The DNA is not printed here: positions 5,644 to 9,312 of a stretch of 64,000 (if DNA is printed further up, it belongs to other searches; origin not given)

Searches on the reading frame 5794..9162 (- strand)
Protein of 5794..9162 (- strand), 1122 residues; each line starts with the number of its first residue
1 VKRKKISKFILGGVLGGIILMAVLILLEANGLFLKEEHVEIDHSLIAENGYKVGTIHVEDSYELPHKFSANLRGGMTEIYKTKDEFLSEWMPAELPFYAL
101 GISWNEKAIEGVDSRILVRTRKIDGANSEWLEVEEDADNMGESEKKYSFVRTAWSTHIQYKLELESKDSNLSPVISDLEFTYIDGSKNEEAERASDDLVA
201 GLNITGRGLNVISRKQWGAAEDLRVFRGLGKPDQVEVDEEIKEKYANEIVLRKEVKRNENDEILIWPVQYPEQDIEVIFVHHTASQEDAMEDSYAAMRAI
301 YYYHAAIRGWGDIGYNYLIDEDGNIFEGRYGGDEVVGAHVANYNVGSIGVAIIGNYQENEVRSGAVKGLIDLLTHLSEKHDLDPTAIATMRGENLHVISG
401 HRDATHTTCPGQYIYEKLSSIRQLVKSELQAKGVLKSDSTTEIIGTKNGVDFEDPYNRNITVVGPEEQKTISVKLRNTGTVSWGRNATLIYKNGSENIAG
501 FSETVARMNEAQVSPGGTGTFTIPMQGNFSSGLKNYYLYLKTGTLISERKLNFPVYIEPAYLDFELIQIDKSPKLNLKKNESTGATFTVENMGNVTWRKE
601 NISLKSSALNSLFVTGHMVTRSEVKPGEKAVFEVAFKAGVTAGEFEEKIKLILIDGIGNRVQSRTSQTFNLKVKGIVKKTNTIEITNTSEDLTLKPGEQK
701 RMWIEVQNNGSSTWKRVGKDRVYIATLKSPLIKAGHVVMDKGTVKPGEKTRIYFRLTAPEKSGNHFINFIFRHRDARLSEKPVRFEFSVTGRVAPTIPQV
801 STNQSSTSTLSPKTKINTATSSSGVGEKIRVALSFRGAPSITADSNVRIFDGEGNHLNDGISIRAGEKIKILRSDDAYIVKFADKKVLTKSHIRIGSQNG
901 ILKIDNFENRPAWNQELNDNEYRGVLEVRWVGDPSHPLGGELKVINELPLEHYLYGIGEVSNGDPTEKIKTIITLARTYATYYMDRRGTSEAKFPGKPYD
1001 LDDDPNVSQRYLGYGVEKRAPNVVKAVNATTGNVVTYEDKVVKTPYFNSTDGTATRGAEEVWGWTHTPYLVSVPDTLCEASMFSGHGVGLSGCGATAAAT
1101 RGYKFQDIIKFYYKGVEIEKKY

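Call 19: search_protein_families(library=pfam, proteins=[window:5794-9162:-], max_evalue=0.001)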
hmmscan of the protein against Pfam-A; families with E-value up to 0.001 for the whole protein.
window:5794-9162:- (1122 aa): 4 families
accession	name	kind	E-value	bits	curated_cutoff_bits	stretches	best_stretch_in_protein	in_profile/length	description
PF01510.30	Amidase_2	-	1.1e-16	61.7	26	1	273-412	3-131/131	N-acetylmuramoyl-L-alanine amidase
PF16158.11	N_BRCA1_IG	-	2.2e-14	54.3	28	0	461-526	6-76/108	Ig-like domain from next to BRCA1 gene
PF08486.15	SpoIID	-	1.3e-11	45.4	23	1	940-1037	3-97/97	Stage II sporulation protein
PF22544.2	HYDIN_VesB_CFA65-like_Ig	-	6.7e-07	29.9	25.5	1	577-655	15-88/100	HYDIN/CFA65/VesB-like, Ig-like domain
